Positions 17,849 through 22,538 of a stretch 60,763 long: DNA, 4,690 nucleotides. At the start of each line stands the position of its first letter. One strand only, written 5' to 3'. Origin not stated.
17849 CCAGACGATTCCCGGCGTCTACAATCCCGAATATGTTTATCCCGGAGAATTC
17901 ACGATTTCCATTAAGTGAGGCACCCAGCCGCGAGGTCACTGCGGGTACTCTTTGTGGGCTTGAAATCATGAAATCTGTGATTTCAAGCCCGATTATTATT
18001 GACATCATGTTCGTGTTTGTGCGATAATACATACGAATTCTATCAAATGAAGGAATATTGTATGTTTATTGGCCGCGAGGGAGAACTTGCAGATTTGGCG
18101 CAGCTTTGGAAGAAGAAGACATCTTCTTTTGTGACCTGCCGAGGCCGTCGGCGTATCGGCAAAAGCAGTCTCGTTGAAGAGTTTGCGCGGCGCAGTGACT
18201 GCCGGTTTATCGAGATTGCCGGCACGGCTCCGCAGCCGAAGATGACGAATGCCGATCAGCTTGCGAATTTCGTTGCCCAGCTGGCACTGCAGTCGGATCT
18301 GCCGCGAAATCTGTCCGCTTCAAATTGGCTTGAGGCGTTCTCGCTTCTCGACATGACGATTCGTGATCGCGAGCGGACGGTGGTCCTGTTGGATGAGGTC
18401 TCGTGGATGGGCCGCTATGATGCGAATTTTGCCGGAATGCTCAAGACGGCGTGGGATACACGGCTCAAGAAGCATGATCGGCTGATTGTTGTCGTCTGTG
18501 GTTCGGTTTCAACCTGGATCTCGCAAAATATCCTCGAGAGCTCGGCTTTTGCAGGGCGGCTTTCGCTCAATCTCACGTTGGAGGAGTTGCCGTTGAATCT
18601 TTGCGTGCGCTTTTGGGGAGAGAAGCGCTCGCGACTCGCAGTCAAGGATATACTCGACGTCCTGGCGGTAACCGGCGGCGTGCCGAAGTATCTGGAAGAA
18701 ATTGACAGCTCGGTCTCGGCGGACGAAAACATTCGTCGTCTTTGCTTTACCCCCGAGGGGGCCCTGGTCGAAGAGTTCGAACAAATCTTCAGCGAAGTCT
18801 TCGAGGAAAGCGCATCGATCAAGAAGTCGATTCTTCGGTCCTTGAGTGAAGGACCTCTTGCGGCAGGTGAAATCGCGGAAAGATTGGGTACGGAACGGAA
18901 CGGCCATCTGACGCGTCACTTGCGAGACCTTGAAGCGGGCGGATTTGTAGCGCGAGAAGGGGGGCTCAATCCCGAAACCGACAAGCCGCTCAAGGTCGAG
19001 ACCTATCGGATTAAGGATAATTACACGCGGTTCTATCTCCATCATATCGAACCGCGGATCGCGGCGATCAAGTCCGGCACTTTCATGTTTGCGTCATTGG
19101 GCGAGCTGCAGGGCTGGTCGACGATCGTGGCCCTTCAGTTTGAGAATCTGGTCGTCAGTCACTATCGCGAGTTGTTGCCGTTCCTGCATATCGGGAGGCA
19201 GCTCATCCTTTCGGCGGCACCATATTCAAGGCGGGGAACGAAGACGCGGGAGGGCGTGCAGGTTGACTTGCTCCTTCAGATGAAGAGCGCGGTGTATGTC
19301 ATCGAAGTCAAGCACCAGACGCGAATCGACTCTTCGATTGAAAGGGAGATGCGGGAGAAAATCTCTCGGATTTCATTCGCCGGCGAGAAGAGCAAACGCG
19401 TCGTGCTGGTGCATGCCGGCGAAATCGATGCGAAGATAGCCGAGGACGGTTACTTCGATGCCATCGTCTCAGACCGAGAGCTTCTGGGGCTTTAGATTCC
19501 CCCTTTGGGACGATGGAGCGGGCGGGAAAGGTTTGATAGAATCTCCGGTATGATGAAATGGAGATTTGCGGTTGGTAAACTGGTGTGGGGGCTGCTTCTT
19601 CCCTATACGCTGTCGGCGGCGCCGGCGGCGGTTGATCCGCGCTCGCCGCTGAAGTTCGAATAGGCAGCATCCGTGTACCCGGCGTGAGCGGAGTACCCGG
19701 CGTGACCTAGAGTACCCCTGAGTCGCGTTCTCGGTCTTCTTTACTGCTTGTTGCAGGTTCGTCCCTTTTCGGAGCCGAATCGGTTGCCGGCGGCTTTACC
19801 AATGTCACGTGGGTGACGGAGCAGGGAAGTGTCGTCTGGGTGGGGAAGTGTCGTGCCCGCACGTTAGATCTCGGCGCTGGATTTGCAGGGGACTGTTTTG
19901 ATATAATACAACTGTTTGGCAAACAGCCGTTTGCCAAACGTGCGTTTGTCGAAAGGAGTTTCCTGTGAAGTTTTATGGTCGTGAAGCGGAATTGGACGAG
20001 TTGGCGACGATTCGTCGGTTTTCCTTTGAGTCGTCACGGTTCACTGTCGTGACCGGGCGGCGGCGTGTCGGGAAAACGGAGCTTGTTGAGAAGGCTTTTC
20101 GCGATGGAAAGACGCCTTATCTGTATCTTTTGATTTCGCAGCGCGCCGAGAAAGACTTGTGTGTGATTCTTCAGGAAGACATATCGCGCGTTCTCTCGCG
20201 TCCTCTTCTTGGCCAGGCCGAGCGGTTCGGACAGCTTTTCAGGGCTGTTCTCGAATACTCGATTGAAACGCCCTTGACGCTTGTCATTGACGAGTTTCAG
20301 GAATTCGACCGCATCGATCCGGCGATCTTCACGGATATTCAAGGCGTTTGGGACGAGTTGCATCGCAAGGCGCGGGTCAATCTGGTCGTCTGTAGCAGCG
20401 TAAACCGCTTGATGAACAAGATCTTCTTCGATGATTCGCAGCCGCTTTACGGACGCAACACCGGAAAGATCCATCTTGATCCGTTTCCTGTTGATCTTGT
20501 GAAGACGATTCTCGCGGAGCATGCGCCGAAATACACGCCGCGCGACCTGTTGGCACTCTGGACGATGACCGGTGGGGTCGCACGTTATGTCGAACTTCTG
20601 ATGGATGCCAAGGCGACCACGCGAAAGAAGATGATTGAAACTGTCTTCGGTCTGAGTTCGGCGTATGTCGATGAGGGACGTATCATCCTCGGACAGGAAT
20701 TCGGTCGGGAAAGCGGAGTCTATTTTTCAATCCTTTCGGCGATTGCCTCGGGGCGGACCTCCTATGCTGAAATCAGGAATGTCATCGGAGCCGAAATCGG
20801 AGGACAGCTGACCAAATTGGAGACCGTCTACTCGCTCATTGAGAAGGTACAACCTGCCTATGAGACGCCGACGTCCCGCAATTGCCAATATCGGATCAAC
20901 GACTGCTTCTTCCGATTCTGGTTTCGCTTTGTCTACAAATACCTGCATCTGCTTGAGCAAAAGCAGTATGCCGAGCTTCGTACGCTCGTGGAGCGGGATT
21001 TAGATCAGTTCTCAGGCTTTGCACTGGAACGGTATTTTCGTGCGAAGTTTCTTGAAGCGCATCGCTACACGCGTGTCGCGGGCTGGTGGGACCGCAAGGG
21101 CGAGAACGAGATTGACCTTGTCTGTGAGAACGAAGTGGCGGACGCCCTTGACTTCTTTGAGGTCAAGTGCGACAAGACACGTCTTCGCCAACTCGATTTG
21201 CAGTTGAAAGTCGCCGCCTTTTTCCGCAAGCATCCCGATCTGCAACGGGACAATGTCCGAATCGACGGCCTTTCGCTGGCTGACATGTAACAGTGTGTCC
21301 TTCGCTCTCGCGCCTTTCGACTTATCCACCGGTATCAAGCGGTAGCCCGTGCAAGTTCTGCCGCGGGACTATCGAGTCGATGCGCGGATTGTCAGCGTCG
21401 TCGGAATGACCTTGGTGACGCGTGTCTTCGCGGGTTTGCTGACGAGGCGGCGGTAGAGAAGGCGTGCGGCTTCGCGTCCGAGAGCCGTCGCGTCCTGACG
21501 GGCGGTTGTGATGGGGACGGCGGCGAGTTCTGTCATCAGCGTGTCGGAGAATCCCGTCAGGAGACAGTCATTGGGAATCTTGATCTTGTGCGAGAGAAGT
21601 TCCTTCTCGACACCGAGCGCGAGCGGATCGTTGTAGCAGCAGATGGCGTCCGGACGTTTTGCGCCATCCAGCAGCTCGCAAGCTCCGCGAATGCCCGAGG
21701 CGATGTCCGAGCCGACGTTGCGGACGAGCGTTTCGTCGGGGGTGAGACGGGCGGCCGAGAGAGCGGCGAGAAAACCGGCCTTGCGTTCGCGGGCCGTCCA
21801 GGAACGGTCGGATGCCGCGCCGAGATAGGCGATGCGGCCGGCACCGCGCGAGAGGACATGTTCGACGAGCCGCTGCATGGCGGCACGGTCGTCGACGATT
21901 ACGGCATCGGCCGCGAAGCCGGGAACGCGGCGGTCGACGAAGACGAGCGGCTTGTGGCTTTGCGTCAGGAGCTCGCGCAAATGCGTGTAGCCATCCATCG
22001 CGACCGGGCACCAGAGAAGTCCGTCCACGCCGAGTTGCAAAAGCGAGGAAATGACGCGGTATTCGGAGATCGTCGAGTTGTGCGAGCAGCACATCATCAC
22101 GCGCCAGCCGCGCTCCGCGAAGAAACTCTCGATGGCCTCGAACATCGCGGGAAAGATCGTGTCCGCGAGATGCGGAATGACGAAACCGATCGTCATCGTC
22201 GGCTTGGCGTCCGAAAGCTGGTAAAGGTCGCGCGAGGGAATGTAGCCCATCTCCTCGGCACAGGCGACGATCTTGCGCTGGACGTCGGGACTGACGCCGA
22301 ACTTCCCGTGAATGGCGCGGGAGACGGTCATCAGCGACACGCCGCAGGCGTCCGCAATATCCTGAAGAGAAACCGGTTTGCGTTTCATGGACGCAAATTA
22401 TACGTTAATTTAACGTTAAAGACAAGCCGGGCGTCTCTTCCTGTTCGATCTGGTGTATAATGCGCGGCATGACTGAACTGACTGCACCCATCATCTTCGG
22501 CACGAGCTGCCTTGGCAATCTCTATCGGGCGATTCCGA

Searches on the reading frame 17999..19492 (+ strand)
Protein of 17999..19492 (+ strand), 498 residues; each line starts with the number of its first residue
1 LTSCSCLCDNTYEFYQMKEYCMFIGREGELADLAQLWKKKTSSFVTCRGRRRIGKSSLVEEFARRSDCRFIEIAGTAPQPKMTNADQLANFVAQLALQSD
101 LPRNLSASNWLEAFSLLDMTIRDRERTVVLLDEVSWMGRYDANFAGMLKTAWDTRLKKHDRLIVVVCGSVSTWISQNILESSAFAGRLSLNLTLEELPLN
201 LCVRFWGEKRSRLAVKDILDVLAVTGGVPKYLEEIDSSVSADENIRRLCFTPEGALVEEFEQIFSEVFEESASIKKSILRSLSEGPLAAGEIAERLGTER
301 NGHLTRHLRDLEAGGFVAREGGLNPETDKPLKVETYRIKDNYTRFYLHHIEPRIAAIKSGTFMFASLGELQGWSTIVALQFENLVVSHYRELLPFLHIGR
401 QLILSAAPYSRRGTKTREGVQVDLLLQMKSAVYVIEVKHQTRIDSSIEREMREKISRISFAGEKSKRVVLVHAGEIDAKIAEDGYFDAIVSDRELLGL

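Call 49: search_protein_families(library=pfam, proteins=[window:17999-19492:+], max_evalue=0.00001)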
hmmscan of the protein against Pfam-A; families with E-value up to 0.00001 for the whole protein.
window:17999-19492:+ (498 aa): 3 families
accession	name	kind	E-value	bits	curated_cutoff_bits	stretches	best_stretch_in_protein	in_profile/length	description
PF01637.24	ATPase_2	-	1.4e-12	48.4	33.2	1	23-235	1-225/225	ATPase domain predominantly from Archaea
PF12840.13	HTH_20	-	2.3e-08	34.3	27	1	277-319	8-50/51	Helix-turn-helix domain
PF13191.12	AAA_16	-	4.9e-06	27.6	32.6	0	23-142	2-149/167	AAA ATPase domain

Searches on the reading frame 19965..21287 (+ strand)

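Call 49: search_protein_families(library=pfam, proteins=[window:19965-21287:+], max_evalue=0.00001)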
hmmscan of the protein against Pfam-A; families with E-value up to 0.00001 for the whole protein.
window:19965-21287:+ (441 aa): 5 families
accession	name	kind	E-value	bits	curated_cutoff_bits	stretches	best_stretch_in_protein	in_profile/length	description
PF03008.20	DUF234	-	1.3e-12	48.5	22.5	1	319-404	1-91/100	Archaea bacterial proteins of unknown function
PF01637.24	ATPase_2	-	2.9e-11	44.1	33.2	1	3-211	1-224/225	ATPase domain predominantly from Archaea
PF13191.12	AAA_16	-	1.3e-07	32.7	32.6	1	2-116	1-146/167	AAA ATPase domain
PF13173.12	AAA_14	-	2.9e-06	27.7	27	0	25-152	3-105/129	AAA domain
PF13401.12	AAA_22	-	4.4e-06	27.5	27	0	24-143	5-123/130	AAA domain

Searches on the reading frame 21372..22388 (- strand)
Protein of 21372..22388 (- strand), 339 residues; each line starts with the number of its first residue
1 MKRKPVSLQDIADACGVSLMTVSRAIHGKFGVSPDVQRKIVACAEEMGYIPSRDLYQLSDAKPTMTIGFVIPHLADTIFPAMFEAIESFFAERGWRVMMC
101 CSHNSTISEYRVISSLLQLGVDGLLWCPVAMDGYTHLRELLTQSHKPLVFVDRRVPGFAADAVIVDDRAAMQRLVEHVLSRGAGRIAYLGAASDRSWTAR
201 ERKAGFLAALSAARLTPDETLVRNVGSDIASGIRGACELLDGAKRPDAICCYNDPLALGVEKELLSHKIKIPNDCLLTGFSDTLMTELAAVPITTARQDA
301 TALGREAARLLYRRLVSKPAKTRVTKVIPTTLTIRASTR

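Call 49: search_protein_families(library=pfam, proteins=[window:21372-22388:-], max_evalue=0.00001)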
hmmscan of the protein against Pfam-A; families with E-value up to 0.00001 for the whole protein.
window:21372-22388:- (339 aa): 4 families
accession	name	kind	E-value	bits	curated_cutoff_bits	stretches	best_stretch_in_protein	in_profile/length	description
PF13377.12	Peripla_BP_3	-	1.9e-33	116.3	26.5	1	175-338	1-167/167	Periplasmic binding protein-like domain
PF00532.27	Peripla_BP_1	-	2.3e-22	80.3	22.2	1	65-326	2-272/281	Periplasmic binding proteins and sugar binding domain of LacI family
PF00356.27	LacI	-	1.4e-13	50.8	27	1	7-52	1-46/46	Bacterial regulatory proteins, lacI family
PF13407.12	Peripla_BP_4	-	1.2e-08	35.3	35.1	1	67-315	1-254/258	Periplasmic binding protein domain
